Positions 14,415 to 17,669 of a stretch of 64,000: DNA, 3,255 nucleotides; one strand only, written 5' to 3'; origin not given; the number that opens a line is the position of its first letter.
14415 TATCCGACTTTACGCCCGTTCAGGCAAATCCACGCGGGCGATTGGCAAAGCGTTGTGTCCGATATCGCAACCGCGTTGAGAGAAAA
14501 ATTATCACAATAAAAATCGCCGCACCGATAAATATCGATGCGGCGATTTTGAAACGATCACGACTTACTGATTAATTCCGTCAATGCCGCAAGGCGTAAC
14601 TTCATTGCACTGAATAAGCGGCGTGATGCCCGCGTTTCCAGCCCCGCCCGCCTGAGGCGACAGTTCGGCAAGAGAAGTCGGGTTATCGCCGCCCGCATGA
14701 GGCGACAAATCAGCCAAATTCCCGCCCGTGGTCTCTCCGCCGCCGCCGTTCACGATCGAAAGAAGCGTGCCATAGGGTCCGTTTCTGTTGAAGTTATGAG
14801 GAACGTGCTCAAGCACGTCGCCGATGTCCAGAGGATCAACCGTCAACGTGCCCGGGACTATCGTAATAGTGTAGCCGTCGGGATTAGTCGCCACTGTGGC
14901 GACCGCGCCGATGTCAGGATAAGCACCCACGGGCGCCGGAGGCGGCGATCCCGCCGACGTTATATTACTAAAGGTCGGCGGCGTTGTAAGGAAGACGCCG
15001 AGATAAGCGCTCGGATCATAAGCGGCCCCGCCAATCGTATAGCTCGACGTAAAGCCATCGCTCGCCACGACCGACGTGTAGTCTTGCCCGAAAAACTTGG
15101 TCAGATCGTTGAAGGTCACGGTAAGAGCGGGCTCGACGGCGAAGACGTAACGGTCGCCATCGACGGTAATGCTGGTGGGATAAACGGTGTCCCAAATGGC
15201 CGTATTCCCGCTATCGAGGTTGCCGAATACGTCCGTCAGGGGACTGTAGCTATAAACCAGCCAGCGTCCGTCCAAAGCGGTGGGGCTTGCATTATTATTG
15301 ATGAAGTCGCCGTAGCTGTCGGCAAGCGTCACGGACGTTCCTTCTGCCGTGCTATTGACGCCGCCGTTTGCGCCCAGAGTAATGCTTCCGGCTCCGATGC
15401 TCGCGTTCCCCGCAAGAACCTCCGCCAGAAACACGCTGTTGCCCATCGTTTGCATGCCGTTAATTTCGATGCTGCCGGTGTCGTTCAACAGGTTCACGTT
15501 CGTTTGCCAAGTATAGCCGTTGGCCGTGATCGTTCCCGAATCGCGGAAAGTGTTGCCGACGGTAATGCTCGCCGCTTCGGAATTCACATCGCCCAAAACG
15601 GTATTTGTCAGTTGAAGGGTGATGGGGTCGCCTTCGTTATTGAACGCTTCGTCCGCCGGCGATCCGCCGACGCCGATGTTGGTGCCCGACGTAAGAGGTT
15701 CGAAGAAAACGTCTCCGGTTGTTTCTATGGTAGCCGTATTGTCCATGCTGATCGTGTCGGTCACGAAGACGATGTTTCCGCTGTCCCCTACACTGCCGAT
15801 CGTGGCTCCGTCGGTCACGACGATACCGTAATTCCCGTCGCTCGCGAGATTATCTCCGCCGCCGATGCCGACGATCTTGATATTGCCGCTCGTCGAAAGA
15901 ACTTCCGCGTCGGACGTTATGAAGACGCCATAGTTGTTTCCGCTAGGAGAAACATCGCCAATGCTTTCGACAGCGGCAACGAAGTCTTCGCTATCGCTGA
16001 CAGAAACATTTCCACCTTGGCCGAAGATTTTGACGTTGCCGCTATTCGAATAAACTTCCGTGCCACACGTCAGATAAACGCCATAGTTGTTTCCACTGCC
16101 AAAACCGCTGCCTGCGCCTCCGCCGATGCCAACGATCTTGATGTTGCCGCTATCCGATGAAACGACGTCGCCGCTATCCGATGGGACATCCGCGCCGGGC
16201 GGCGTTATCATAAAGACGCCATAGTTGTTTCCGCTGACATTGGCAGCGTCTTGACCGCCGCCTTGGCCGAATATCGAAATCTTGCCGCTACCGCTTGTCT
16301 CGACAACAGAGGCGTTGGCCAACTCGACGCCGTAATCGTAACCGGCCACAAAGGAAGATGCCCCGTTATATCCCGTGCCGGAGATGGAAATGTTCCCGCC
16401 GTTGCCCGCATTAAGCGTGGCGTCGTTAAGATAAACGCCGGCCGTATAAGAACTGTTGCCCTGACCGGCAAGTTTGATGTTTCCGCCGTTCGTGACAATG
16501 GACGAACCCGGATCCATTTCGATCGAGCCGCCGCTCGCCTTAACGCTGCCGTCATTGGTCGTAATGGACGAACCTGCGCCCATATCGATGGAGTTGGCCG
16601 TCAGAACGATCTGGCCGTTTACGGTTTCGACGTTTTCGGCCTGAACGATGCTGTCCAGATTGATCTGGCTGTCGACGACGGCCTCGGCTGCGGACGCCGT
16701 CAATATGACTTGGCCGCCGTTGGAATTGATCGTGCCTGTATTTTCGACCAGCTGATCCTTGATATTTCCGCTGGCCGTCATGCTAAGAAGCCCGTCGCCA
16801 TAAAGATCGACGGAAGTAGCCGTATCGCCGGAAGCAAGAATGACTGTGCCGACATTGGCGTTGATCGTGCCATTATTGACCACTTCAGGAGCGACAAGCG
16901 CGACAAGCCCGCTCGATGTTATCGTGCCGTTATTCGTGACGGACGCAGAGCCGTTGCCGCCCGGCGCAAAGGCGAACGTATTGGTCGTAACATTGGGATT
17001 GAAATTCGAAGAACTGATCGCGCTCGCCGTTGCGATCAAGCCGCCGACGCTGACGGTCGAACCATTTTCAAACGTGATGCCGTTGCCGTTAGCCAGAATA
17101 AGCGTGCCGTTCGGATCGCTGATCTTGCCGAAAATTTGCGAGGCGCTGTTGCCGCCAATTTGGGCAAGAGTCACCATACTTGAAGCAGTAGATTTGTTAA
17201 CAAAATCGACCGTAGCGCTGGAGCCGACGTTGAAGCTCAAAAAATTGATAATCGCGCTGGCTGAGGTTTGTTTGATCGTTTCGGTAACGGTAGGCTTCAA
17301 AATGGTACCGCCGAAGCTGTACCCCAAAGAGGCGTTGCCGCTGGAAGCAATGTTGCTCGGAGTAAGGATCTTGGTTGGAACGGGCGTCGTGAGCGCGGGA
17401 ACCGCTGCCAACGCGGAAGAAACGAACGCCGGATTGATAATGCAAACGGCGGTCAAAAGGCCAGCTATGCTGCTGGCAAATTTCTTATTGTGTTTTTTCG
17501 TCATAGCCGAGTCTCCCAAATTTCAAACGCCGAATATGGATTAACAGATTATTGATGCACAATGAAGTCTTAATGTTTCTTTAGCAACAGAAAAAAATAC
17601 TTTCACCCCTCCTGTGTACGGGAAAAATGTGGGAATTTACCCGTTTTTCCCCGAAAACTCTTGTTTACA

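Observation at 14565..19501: Divergently arranged two-partner secretion pair with a compact, repeat-built TpsA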

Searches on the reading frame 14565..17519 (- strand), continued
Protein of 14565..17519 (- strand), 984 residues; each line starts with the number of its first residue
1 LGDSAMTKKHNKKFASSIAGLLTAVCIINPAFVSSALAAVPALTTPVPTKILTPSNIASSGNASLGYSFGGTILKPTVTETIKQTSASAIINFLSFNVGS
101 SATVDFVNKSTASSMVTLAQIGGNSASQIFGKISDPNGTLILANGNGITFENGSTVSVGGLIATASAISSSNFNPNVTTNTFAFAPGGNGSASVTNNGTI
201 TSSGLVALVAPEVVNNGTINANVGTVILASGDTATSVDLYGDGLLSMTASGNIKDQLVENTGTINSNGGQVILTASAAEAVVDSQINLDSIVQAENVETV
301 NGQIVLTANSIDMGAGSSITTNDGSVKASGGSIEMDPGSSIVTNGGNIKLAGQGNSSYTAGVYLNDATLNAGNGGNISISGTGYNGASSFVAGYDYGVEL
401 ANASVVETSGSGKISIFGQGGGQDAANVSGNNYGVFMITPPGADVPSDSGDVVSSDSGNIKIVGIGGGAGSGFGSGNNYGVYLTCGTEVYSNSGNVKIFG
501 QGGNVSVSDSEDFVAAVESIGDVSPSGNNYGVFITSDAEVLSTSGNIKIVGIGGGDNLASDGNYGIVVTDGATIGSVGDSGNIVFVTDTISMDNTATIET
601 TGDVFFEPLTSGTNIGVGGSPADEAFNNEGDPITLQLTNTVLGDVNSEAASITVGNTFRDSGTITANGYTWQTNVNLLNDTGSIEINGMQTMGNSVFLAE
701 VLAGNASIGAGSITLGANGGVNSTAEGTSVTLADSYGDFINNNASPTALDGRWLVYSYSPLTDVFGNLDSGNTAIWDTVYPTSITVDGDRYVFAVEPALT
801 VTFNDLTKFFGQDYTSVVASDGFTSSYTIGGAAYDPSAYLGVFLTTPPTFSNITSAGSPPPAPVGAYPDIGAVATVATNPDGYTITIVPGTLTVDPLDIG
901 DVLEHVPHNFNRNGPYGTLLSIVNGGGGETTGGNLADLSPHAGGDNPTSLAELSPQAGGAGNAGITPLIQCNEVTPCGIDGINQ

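Call 33: find_encoding_contigs(protein=P0003, flank=10000, max_places=2)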
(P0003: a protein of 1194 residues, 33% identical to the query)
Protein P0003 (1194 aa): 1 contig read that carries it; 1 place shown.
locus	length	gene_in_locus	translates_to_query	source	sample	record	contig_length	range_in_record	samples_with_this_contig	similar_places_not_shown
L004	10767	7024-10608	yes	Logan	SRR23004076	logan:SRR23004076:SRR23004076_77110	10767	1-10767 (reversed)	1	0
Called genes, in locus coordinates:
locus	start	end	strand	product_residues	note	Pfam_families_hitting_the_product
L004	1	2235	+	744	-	?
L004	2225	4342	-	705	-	PF13487:HD_5, PF01966:HD (weak)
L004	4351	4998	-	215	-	PF06035:Peptidase_C93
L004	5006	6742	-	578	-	PF08479:POTRA_2, PF03865:ShlB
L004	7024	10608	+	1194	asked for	PF05860:TPS, PF18676:MBG_2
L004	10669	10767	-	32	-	?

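Call 34: find_encoding_contigs(protein=P0006, flank=10000, max_places=2)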
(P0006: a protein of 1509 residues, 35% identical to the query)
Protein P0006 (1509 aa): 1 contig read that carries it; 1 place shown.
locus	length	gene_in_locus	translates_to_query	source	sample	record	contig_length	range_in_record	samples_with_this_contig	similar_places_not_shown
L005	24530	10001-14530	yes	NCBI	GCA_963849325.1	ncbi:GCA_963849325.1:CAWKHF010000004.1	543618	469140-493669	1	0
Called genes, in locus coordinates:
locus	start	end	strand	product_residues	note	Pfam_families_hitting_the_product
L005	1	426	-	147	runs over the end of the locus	PF00072:Response_reg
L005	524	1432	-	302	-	-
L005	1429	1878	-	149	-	-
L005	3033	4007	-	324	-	-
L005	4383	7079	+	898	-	PF08751:TrwC, PF13245:AAA_19, PF13604:AAA_30, PF01443:Viral_helicase1 (faint), PF22232:TraI_hel_assoc_N, PF13538:UvrD_C_2 (weak)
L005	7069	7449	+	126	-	-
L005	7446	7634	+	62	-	-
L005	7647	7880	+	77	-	-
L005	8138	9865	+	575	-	PF08479:POTRA_2, PF03865:ShlB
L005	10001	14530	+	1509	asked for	PF05860:TPS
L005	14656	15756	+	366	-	PF00239:Resolvase, PF05406:WGR (weak)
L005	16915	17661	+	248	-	-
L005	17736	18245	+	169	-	-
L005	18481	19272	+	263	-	PF02195:ParB_N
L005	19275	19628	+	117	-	-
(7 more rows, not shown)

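Call 55: search_solved_structures(query=window:14565-17504:-, max_evalue=0.1, show_alignments=0)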
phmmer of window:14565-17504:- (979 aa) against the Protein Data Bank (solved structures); distinct sequences matched with E-value up to 0.1: 3.
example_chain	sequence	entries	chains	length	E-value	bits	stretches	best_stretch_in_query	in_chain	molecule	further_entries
8cpk_A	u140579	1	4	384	2.8e-23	85.5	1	65-410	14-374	EtpA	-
8vba_A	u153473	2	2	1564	6.2e-22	81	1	64-413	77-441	EtpA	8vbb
4i84_A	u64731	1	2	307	6.3e-19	71.1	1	76-315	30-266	Heme/hemopexin-binding protein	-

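Call 101: predict_structure(alignment_id=A4)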
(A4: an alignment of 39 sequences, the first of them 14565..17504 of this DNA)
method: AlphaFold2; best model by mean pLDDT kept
length: 979 residues; sequences in the alignment: 39
mean_pLDDT: 68.7   pTM: 0.53
mean pLDDT of the five models: 68.7, 66.3, 65.8, 64.2, 61.9
residues with pLDDT >= 90: 200; 70-90: 316; 50-70: 210; < 50: 253
segments of 3 or more residues with pLDDT < 50: 1-41, 307-309, 361-366, 380-398, 412-430, 434-445, 467-470, 500-520, 773-776, 826-829, 834-866, 895-941, 948-968, 973-979
pLDDT, mean of each block of 10 residues (from residue 1): 34 43 44 44 51 75 70 83 86 90 74 87 93 90 95 94 80 73 86 94 94 91 82 65 75 91 87 62 84 78 61 72 79 58 66 53 50 59 43 45 56 39 39 43 57 83 53 83 88 78 40 40 83 90 88 66 92 93 90 95 91 71 62 88 91 83 93 92 91 83 78 87 76 80 70 80 68 49 71 69 70 55 52 45 43 40 52 76 70 47 39 36 39 41 51 39 44 42
secondary structure, 60 per line:
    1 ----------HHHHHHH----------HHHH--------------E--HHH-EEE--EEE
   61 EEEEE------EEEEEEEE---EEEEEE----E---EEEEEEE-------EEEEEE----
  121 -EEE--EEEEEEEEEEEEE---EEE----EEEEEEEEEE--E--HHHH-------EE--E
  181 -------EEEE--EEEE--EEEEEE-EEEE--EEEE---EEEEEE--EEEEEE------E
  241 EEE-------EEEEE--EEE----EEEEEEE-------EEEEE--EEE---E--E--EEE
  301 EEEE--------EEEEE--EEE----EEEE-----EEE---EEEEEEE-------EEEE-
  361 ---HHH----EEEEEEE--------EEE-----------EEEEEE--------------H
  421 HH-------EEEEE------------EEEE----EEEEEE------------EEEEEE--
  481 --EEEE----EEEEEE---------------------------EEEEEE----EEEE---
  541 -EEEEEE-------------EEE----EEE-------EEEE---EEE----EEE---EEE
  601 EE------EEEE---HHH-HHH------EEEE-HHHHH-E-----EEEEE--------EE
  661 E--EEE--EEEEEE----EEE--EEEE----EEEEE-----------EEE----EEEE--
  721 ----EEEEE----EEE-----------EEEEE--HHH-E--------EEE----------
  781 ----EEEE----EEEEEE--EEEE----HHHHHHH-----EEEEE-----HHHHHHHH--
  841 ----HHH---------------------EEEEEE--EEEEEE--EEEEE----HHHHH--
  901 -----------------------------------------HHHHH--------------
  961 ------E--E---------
elements in order (helices of 4 or more, strands of 3 or more residues): H11-17 H28-31 E53-55 E58-65 E72-79 E83-88 E97-103 E111-116 E122-124 E127-139 E143-145 E150-159 H165-168 E188-191 E194-197 E200-205 E207-210 E213-216 E220-225 E228-233 E240-243 E251-255 E258-260 E265-271 E279-283 E286-288 E298-304 E313-317 E320-322 E327-330 E336-338 E342-348 E356-359 E371-377 E386-388 E400-405 E430-434 E447-450 E455-460 E473-478 E483-486 E491-496 E524-529 E534-537 E542-547 E561-563 E568-570 E578-581 E585-587 E592-594 E598-602 E609-612 E629-632 H634-638 E646-650 E659-661 E664-666 E669-674 E679-681 E684-687 E692-696 E708-710 E715-718 E725-729 E734-736 E748-752 E768-770 E785-788 E793-798 E801-804 H809-815 E821-825 H831-838 E869-874 E877-882 E885-889 H894-898 H942-946

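Call 104: fold_search(model_id=the predicted structure, library=pdb)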
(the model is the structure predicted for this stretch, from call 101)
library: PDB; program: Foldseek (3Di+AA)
matches with E <= 10: 51; with E <= 0.001: 8
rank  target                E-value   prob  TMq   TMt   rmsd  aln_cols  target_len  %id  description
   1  4rt6_A                4.4e-10  1.00  0.31  0.36  14.6       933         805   14  Structure of a complex between hemopexin and hemopexin binding protein (released 2016-05-18)
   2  4rm6                  1.8e-09  1.00  0.29  0.35  14.4       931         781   14  Crystal structure of Hemopexin Binding Protein (released 2016-05-18)
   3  8cpk_A                1.9e-09  1.00  0.23  0.54  12.3       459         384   21  Crystal structure of EtpA secretion domain from Enterotoxigenic Escherichia coli (released 2024-01-10)
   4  8cpk_B                8.3e-09  1.00  0.23  0.54  14.3       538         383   20  Crystal structure of EtpA secretion domain from Enterotoxigenic Escherichia coli (released 2024-01-10)
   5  4i84_B                2.8e-08  1.00  0.22  0.68   7.3       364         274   20  The crystal structure of the Haemophilus influenzae HxuA secretion domain involved in the two-partner secretion pathwa (released 2013-11-13)
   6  8vbb_A                4.7e-08  1.00  0.34  0.33  11.9       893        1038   16  The secreted adhesin EtpA of Enterotoxigenic Escherichia coli in complex with the mouse mAb 1G05 (released 2024-09-04)
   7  2odl                  2.3e-07  1.00  0.23  0.55  15.6       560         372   16  Crystal structure of the HMW1 secretion domain from Haemophilus influenzae (released 2007-08-21)
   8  4i84_A                3.0e-07  1.00  0.22  0.66   7.9       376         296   22  The crystal structure of the Haemophilus influenzae HxuA secretion domain involved in the two-partner secretion pathwa (released 2013-11-13)
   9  4w8r                  7.0e-03  1.00  0.18  0.64   5.3       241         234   15  Crystal structure of hemolysin A Y134F from P. mirabilis at 1.5 Angstroms resolution (released 2015-10-07)
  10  5kdk                  1.8e-02  1.00  0.19  0.69   4.5       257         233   15  Truncated hemolysin A from P. mirabilis at 2.0 Angstroms resolution crystallized in a high salt condition (released 2017-06-14)
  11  3fy3                  2.0e-02  1.00  0.18  0.67   5.3       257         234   16  Crystal structure of truncated hemolysin A from P. mirabilis (released 2009-06-02)
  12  6pzl                  3.8e-02  1.00  0.18  0.66   4.8       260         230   16  P. mirabilis hemolysin A mutant - Q125A (released 2020-08-05)
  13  6q0p                  4.3e-02  1.00  0.18  0.64   4.9       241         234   15  P. mirabilis hemolysin A mutant - Y134S (released 2020-08-05)
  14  5kf3                  6.7e-02  1.00  0.18  0.68   4.9       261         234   16  Truncated hemolysin A from P. mirabilis Y134A at 2.2 Angstroms resolution (released 2017-03-22)
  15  4w8s                  8.8e-02  1.00  0.18  0.66   5.3       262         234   14  Crystal structure of truncated hemolysin A Q125S/Y134S from P. mirabilis at 1.5 Angstroms resolution (released 2015-10-07)
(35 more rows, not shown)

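Call 108: search_protein_families(library=pfam, proteins=[L004:4351-4998:-], max_evalue=0.001)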
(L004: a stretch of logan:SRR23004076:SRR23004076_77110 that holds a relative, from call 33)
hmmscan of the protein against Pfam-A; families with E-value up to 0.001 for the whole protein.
L004:4351-4998:- (215 aa): 1 family
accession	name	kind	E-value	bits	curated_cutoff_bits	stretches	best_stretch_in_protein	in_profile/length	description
PF06035.17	Peptidase_C93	-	1e-21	77.8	27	1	72-212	22-157/162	Bacterial transglutaminase-like cysteine proteinase BTLCP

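Call 109: find_encoding_contigs(protein=P0015, flank=10000, max_places=1)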
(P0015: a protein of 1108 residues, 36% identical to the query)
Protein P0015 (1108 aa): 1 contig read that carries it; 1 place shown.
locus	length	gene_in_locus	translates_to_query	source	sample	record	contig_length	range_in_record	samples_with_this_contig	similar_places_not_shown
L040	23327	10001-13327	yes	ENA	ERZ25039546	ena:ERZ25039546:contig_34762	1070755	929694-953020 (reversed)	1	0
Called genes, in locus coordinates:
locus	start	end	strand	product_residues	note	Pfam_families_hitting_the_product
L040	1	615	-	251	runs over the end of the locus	PF01555:N6_N4_Mtase (faint)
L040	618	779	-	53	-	-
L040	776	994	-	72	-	-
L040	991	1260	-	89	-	-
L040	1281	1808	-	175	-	-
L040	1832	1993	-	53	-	-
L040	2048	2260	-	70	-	-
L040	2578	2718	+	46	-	-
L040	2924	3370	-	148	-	-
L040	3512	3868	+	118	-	-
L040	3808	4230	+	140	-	-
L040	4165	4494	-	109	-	PF19663:DUF6166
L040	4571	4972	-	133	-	-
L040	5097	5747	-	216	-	-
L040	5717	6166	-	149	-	-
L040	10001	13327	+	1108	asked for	PF05860:TPS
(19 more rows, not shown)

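Call 110: find_encoding_contigs(protein=P0021, flank=10000, max_places=1)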
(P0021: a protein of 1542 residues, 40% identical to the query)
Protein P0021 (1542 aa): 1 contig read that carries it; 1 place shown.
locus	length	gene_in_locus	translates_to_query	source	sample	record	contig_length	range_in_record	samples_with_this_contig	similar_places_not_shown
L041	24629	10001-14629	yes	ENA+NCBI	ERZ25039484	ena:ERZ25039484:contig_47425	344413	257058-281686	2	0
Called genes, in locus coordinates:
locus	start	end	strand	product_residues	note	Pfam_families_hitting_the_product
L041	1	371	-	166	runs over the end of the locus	-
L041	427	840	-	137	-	-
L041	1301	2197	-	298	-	PF08401:ArdcN, PF18818:MPTase-PolyVal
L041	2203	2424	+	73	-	-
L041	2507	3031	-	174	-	PF24192:DUF7417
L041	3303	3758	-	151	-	-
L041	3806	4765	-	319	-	-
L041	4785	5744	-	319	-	PF02195:ParB_N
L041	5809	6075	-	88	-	-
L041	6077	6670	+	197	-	-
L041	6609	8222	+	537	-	PF08751:TrwC, PF13604:AAA_30, PF13245:AAA_19, PF22232:TraI_hel_assoc_N (weak)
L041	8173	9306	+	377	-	PF13604:AAA_30, PF13538:UvrD_C_2 (weak)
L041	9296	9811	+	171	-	-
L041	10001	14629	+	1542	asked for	PF05860:TPS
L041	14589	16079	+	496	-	PF13385:Laminin_G_3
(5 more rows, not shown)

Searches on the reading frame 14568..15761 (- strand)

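Call 56: search_protein_families(library=pfam, proteins=[window:14568-15761:-], max_evalue=1)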
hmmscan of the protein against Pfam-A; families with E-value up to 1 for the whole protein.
seq(398 aa): 1 family
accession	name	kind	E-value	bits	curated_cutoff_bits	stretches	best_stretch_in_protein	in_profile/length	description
PF18676.6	MBG_2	-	0.62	11.1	25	1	213-307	1-72/72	MBG domain (YGX type)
